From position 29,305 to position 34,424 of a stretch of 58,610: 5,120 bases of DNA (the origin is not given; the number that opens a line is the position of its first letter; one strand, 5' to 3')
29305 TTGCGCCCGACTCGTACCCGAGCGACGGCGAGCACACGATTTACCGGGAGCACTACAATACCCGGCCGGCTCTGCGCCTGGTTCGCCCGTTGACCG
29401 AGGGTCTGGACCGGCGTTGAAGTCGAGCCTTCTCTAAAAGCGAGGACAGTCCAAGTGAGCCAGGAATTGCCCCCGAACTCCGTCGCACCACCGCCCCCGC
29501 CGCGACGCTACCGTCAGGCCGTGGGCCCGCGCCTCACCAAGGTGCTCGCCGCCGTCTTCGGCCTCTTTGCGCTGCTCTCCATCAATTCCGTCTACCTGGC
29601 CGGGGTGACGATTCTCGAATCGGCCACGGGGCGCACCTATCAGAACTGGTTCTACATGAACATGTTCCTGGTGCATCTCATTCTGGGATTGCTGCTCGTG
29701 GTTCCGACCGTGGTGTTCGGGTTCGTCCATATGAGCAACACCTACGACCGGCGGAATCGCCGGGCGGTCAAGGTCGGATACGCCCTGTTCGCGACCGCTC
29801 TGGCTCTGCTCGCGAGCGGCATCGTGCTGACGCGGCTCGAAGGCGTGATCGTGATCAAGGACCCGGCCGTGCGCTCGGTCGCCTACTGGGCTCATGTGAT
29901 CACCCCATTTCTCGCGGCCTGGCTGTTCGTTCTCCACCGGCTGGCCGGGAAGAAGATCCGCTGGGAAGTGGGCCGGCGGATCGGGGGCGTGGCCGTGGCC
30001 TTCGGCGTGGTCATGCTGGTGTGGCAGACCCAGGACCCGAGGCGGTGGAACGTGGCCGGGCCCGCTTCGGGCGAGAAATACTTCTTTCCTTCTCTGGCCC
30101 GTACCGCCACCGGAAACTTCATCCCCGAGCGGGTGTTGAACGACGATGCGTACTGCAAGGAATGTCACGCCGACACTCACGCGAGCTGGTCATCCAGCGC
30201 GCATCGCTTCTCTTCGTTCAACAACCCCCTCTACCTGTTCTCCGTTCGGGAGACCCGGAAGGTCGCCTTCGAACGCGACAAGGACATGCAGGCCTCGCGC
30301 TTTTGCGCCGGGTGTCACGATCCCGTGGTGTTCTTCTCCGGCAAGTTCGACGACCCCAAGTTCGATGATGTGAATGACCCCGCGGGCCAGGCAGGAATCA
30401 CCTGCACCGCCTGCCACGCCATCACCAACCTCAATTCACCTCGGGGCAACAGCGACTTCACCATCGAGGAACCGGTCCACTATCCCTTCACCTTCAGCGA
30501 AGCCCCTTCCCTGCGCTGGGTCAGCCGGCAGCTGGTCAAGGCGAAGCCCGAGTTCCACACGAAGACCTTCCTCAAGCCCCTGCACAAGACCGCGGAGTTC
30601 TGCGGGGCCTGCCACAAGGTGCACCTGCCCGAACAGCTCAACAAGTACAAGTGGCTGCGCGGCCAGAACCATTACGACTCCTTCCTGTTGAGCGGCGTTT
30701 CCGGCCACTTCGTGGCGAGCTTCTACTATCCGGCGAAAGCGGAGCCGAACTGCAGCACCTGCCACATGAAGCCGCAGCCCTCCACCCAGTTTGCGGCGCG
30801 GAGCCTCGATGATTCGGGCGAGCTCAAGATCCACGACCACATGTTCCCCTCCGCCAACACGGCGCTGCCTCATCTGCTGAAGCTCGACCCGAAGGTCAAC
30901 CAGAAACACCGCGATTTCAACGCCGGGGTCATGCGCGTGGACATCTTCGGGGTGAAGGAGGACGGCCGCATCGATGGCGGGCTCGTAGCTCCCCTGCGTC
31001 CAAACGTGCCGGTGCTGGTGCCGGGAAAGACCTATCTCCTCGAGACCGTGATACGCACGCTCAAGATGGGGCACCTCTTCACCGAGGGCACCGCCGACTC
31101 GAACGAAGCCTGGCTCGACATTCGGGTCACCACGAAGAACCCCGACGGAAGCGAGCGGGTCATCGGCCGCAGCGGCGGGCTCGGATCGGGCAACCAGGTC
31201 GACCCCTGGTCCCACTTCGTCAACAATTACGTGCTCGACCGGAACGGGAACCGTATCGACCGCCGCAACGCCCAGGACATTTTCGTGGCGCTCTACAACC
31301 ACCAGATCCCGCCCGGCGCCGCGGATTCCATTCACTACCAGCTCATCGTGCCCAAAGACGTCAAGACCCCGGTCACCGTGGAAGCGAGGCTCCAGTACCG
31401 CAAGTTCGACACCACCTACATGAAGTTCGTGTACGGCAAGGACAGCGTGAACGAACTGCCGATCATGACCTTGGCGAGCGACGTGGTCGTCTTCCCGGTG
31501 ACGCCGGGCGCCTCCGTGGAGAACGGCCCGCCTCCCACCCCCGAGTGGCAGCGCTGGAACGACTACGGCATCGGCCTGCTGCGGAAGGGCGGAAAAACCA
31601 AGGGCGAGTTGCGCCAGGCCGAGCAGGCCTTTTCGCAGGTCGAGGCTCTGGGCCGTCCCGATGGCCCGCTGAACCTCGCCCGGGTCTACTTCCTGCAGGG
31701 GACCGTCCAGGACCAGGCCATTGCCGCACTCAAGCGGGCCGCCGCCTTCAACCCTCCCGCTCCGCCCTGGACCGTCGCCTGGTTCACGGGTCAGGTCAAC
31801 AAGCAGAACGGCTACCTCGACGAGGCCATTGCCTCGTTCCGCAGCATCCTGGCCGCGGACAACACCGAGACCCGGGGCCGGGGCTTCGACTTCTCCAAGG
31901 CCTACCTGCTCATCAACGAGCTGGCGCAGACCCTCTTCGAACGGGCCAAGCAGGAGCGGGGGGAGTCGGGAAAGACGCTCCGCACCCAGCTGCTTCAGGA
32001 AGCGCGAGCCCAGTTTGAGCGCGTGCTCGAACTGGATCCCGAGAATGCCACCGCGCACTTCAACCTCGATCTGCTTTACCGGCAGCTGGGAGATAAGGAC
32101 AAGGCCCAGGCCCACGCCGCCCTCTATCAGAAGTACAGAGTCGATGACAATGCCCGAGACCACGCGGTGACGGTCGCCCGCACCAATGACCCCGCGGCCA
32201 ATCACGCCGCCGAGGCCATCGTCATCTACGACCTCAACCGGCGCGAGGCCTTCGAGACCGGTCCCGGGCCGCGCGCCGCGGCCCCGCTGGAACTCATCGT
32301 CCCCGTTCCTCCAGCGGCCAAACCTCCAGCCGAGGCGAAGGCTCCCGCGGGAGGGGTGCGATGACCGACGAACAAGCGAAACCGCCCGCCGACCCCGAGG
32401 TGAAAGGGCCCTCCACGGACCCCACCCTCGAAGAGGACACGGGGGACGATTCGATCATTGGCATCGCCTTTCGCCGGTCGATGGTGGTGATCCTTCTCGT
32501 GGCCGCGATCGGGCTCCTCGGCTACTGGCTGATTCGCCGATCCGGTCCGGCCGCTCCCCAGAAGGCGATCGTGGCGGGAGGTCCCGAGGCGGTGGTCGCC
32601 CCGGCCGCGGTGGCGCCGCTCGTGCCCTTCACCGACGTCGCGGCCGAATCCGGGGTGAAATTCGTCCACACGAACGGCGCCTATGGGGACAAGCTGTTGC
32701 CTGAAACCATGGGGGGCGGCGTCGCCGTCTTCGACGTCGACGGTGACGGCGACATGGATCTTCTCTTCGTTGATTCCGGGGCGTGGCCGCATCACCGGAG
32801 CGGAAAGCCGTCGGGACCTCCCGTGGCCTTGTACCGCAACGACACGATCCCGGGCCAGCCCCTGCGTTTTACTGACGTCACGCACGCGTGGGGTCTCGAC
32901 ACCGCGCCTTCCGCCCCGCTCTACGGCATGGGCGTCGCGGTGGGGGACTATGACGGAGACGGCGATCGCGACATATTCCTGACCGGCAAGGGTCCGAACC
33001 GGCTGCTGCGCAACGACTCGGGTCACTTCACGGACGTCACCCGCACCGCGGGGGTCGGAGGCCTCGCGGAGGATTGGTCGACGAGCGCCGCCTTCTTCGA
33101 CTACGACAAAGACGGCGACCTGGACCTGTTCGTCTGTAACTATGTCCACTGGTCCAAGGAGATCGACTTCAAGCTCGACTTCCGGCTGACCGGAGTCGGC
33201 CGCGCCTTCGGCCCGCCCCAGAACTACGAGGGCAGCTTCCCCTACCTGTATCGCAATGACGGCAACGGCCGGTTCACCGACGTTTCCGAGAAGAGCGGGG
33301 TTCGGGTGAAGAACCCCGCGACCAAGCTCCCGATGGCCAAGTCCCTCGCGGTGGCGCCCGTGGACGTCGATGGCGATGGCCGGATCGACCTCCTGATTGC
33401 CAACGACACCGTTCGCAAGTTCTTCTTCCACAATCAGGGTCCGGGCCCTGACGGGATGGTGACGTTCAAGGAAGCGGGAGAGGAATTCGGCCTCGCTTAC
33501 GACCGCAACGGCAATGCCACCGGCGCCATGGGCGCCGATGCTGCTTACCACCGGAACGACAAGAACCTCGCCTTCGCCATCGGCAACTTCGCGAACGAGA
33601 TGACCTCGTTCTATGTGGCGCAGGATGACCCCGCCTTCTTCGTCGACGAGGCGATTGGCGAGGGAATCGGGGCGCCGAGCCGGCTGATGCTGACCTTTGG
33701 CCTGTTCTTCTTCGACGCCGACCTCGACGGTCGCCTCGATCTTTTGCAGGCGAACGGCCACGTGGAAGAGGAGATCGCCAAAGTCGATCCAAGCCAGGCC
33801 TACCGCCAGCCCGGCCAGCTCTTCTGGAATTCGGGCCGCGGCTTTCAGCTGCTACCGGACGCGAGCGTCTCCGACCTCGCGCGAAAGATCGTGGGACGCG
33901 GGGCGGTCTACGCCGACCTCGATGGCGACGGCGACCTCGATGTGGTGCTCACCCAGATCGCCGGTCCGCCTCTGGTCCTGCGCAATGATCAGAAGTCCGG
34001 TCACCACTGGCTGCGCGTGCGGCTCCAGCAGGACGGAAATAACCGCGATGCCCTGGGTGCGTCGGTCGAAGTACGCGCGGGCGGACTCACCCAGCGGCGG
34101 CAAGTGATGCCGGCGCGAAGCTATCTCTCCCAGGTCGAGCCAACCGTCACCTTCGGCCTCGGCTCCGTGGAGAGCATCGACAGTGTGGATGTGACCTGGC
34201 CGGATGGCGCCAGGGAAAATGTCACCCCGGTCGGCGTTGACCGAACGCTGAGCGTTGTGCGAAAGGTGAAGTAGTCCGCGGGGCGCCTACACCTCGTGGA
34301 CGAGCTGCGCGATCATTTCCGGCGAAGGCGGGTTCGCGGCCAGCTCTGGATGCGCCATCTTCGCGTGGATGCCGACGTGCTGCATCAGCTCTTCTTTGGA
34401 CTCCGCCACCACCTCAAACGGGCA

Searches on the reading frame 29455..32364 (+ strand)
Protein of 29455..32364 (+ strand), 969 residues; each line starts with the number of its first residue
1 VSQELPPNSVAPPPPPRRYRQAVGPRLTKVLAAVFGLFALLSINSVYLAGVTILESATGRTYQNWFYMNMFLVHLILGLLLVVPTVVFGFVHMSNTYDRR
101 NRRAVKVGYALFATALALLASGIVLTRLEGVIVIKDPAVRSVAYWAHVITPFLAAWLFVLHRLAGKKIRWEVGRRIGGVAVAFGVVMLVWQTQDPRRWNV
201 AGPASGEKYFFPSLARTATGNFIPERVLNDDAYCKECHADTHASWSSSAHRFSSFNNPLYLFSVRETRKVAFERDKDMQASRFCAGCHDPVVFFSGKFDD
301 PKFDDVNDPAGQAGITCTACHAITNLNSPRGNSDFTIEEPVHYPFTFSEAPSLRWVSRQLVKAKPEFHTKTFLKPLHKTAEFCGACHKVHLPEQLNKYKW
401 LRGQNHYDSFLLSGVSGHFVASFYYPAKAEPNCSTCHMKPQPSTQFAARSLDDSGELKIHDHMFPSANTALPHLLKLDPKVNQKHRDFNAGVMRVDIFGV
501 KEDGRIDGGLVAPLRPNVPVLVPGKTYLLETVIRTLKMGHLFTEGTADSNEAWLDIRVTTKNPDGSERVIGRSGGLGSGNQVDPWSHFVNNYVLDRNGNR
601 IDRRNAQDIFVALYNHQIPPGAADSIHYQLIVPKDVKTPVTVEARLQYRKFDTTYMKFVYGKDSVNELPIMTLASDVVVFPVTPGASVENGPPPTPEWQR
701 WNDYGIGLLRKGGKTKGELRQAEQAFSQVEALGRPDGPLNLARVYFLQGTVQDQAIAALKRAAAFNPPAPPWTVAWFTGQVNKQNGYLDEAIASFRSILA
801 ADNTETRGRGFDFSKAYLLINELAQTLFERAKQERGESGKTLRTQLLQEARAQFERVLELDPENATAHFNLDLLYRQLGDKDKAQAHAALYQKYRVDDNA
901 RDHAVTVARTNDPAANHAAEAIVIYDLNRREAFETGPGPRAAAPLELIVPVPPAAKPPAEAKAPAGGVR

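Call 49: search_protein_families(library=pfam, proteins=[window:29455-32364:+], max_evalue=0.0001)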
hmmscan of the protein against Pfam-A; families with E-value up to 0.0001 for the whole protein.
window:29455-32364:+ (969 aa): 6 families
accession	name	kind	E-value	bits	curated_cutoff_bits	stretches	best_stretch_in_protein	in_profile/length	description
PF13432.12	TPR_16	-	3.7e-08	34.1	32.7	0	847-887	13-53/65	Tetratricopeptide repeat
PF13435.11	Cytochrome_C554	-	1.3e-07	32.9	20.8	1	234-321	2-83/84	Cytochrome c554 and c-prime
PF13414.12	TPR_11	-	2.2e-07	30.9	26.8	1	847-879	10-42/42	TPR repeat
PF14522.11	Cytochrome_C7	-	2.4e-06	27.7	24.8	0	271-324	2-51/67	Cytochrome c7 and related cytochrome c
PF14559.12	TPR_19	-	6.8e-06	26.8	25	0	847-898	7-58/68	Tetratricopeptide repeat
PF13181.12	TPR_8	-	3.7e-05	24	25.7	0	846-864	16-34/34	Tetratricopeptide repeat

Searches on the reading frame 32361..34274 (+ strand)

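Call 49: search_protein_families(library=pfam, proteins=[window:32361-34274:+], max_evalue=0.0001)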
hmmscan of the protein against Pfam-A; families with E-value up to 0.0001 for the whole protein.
window:32361-34274:+ (637 aa): 3 families
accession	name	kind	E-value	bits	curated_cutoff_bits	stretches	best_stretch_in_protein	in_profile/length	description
PF13517.12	FG-GAP_3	-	1e-29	103.3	26.9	4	196-258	1-61/61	FG-GAP-like repeat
PF07593.17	UnbV_ASPIC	-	1.3e-21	76.6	23.4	1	564-630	1-67/68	ASPIC and UnbV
PF01839.29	FG-GAP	-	1.8e-07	31.3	22.1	0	189-207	2-20/37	FG-GAP repeat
